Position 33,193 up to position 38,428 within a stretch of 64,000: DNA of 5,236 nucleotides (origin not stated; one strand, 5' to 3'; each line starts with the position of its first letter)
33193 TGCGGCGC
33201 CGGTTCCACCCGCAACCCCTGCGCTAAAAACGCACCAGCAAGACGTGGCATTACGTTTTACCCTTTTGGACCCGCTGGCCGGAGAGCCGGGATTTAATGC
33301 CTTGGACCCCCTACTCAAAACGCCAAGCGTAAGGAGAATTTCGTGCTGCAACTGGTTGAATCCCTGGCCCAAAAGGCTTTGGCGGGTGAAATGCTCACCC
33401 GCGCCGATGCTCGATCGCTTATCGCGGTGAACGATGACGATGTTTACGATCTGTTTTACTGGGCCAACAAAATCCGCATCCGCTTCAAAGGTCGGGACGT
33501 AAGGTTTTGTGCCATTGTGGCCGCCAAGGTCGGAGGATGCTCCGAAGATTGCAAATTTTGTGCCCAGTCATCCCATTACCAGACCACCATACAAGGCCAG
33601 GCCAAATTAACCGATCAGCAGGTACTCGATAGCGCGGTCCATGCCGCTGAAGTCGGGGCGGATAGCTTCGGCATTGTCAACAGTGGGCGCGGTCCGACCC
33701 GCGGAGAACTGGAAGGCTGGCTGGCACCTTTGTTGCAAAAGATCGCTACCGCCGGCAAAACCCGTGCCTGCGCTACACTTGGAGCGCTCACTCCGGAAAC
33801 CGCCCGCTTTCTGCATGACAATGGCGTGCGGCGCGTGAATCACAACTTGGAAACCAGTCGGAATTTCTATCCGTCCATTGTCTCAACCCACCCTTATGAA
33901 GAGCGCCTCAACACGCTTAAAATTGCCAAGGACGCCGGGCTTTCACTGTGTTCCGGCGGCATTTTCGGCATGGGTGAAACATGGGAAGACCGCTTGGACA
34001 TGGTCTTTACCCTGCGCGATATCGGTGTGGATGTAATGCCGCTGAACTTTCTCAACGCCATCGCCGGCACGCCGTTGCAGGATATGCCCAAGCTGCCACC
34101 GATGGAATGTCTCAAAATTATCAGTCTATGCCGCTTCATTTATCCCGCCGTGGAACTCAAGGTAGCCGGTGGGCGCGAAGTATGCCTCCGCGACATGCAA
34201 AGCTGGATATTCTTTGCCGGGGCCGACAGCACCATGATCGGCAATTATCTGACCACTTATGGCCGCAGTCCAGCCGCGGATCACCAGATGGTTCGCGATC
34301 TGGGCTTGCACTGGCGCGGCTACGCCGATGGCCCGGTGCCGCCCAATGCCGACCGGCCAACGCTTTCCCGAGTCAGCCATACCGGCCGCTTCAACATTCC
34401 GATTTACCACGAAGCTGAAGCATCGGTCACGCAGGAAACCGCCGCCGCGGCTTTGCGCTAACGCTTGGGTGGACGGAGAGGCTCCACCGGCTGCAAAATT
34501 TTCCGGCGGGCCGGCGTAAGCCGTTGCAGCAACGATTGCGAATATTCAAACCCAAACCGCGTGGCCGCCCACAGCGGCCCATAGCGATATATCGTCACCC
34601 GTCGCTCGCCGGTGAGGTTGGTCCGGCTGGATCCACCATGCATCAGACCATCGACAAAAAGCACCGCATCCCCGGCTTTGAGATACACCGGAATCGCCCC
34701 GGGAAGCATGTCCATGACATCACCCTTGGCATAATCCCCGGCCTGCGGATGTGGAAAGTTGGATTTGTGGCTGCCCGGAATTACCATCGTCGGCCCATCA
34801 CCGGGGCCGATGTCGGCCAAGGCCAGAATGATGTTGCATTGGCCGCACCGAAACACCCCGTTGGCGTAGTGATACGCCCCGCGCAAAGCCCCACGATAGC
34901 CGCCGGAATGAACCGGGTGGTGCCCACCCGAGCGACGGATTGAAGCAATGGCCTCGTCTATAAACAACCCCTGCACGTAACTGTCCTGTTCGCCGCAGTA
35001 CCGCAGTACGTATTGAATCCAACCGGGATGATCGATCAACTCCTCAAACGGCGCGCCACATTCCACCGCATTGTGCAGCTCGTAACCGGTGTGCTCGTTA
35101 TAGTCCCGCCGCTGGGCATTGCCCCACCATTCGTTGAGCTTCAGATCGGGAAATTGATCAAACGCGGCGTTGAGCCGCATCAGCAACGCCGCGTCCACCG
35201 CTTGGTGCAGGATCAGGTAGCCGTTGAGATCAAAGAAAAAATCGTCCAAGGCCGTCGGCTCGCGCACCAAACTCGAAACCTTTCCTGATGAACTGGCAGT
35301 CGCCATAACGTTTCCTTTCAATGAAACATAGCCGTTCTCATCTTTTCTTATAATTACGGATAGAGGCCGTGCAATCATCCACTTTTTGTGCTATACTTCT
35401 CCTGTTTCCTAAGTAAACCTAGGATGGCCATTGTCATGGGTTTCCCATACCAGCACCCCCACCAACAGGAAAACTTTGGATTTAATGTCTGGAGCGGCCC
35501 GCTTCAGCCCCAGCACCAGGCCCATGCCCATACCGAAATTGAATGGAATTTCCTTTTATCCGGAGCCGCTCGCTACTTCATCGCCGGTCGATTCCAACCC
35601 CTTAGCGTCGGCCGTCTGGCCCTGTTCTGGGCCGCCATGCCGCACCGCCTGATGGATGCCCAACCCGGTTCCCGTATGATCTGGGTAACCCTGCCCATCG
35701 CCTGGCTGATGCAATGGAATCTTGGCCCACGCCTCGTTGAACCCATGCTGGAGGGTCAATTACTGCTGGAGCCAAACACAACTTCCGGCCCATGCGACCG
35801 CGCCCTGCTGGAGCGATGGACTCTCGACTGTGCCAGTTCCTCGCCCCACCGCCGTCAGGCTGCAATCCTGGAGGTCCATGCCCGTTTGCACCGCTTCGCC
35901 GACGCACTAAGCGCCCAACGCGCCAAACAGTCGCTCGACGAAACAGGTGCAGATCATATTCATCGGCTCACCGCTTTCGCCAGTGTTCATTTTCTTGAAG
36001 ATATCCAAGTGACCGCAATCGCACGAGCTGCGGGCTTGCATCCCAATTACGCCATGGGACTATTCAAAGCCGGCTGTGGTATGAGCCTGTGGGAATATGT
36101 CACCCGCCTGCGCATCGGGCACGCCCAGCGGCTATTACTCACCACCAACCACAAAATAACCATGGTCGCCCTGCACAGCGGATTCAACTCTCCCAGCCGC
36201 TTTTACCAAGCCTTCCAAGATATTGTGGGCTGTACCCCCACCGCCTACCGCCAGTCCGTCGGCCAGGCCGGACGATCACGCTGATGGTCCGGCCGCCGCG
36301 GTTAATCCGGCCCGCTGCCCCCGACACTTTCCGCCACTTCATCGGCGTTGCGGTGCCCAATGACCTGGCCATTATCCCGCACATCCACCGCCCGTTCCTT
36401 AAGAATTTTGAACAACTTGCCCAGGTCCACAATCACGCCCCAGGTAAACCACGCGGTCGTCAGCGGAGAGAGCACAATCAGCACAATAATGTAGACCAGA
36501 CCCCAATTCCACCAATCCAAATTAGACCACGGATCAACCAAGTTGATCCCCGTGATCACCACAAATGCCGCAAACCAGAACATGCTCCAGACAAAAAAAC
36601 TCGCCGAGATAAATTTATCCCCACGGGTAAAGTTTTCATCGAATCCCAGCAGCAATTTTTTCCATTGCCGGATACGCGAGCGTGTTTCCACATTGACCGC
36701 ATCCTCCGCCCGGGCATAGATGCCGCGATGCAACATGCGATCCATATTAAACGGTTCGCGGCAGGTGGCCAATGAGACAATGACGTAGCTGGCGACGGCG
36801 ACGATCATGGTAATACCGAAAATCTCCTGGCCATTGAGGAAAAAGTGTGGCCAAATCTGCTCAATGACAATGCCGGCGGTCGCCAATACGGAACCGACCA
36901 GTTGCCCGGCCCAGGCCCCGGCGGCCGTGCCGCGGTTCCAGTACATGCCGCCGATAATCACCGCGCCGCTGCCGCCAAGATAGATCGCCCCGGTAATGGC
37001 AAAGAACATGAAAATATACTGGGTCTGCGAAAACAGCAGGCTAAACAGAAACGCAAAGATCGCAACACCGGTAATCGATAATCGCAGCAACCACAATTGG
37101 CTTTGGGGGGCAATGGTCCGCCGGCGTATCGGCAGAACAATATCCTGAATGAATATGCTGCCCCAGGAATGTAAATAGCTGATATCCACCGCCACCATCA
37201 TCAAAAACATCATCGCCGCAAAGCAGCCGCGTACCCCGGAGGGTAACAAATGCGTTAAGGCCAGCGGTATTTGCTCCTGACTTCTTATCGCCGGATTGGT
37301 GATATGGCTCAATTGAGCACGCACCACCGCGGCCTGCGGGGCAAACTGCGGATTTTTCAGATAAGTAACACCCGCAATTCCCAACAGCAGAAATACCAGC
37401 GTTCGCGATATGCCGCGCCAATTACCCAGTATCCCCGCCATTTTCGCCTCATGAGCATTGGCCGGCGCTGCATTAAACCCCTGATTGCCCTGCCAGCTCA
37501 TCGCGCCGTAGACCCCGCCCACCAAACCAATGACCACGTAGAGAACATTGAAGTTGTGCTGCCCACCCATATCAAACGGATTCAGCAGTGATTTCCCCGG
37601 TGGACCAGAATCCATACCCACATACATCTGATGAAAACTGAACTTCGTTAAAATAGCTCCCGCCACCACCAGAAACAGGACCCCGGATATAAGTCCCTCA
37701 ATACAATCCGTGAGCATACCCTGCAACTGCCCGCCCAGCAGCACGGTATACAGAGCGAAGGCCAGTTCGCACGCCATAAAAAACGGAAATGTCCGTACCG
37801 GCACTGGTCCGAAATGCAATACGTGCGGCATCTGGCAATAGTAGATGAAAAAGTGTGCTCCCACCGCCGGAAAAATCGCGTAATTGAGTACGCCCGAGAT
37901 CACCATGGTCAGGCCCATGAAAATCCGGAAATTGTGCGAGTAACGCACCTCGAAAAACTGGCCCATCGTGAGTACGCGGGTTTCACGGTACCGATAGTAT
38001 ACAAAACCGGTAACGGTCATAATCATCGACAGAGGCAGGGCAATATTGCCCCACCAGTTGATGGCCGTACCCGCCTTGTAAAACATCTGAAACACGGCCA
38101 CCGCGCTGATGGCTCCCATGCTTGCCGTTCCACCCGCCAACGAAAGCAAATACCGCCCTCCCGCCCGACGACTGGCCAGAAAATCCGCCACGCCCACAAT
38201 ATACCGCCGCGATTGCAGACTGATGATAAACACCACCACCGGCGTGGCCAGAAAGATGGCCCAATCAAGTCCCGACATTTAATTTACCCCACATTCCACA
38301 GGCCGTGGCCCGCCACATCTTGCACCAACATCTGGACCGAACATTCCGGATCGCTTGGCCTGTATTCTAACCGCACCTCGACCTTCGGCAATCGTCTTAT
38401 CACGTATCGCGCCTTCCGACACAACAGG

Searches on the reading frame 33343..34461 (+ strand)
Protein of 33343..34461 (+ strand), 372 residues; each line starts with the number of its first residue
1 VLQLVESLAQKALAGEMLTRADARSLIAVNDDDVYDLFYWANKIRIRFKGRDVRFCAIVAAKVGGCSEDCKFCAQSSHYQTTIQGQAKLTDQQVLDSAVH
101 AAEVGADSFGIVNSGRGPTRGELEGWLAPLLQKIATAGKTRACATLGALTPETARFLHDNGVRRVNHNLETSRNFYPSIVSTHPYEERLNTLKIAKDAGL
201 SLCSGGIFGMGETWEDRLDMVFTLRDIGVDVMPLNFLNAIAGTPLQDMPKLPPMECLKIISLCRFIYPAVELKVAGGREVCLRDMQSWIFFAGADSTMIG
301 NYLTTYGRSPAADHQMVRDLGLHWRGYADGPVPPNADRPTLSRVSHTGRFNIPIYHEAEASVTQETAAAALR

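Call 13: search_protein_families(library=pfam, proteins=[window:33343-34461:+], max_evalue=0.01)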
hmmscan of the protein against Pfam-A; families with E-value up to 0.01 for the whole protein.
window:33343-34461:+ (372 aa): 2 families
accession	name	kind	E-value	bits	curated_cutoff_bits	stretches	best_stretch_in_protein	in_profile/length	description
PF06968.18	BATS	-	2.9e-24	85.5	22.2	1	233-322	1-87/88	Biotin and Thiamin Synthesis associated domain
PF04055.27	Radical_SAM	-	5.1e-18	66.2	29.5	1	64-221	5-163/166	Radical SAM superfamily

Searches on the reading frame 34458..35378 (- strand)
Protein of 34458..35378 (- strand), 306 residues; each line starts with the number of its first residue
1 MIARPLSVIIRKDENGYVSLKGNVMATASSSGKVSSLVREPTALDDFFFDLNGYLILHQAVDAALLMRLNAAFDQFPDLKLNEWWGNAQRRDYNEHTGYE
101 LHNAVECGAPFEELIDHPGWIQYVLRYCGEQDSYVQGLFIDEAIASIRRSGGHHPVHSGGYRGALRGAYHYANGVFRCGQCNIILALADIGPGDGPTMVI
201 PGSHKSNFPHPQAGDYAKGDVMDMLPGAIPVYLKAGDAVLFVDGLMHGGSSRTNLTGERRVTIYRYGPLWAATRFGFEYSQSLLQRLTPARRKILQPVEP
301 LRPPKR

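Call 12: search_protein_families(library=pfam, proteins=[window:34458-35378:-], max_evalue=0.01)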
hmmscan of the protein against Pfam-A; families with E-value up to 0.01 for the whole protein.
window:34458-35378:- (306 aa): 1 family
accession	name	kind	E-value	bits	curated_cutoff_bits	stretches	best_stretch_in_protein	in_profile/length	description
PF05721.19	PhyH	-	3.2e-18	67.2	22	1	49-260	1-211/213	Phytanoyl-CoA dioxygenase (PhyH)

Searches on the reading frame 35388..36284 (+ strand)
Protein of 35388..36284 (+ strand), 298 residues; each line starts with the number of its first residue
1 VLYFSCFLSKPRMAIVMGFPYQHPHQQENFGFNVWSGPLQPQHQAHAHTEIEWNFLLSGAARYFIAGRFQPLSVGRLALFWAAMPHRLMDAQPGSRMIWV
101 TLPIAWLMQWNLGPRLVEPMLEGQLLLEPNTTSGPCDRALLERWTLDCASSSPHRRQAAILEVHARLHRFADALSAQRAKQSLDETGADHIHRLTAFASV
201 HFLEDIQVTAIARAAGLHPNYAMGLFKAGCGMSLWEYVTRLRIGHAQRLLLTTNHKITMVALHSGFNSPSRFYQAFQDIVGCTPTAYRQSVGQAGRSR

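Call 12: search_protein_families(library=pfam, proteins=[window:35388-36284:+], max_evalue=0.01)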
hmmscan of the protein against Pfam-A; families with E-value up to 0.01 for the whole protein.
window:35388-36284:+ (298 aa): 4 families
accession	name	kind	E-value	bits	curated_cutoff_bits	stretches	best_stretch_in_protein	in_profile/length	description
PF12833.13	HTH_18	-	1.2e-20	74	33.6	1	211-289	1-79/80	Helix-turn-helix domain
PF00165.29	HTH_AraC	-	1.4e-15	57.4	26.6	1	252-289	6-42/42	Bacterial regulatory helix-turn-helix proteins, AraC family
PF07883.17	Cupin_2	-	9e-05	22.6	27.2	1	42-88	10-56/70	Cupin domain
PF02311.25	AraC_binding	-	0.00042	20.5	21.1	1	42-112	15-86/135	AraC-like ligand binding domain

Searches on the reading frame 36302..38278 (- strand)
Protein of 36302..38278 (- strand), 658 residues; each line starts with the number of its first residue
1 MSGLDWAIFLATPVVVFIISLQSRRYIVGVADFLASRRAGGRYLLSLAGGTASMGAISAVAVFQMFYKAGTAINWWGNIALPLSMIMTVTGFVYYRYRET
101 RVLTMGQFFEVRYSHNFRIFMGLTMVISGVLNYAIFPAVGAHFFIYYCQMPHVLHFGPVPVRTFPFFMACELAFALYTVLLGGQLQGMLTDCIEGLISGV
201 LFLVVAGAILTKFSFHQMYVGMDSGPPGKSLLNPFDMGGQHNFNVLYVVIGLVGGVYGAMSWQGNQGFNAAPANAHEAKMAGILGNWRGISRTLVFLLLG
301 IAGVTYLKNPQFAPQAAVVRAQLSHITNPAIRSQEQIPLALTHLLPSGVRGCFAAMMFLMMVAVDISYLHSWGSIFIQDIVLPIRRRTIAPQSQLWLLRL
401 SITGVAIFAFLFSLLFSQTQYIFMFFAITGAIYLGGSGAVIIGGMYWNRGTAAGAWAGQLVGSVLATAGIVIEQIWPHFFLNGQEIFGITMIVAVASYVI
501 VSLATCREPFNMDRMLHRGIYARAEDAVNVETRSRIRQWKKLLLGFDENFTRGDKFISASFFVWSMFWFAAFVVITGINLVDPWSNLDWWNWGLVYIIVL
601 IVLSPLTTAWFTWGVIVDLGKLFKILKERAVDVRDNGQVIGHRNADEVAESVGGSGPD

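Call 12: search_protein_families(library=pfam, proteins=[window:36302-38278:-], max_evalue=0.01)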
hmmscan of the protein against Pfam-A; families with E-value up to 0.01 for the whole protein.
window:36302-38278:- (658 aa): 1 family
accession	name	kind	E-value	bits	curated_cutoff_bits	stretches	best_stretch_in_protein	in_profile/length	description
PF00474.23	SSF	-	6.2e-09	35.6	22.8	1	33-462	2-406/406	Sodium:solute symporter family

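Call 77: search_protein_families(library=ncbifam, proteins=[window:36302-38278:-], max_evalue=0.01)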
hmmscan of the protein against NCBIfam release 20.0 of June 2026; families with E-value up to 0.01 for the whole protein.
window:36302-38278:- (658 aa): 1 family
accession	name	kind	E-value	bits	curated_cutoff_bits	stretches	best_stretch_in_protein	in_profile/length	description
TIGR00813.1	sss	superfamily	6.8e-18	64.9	184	1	34-462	3-411/411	sodium/solute symporter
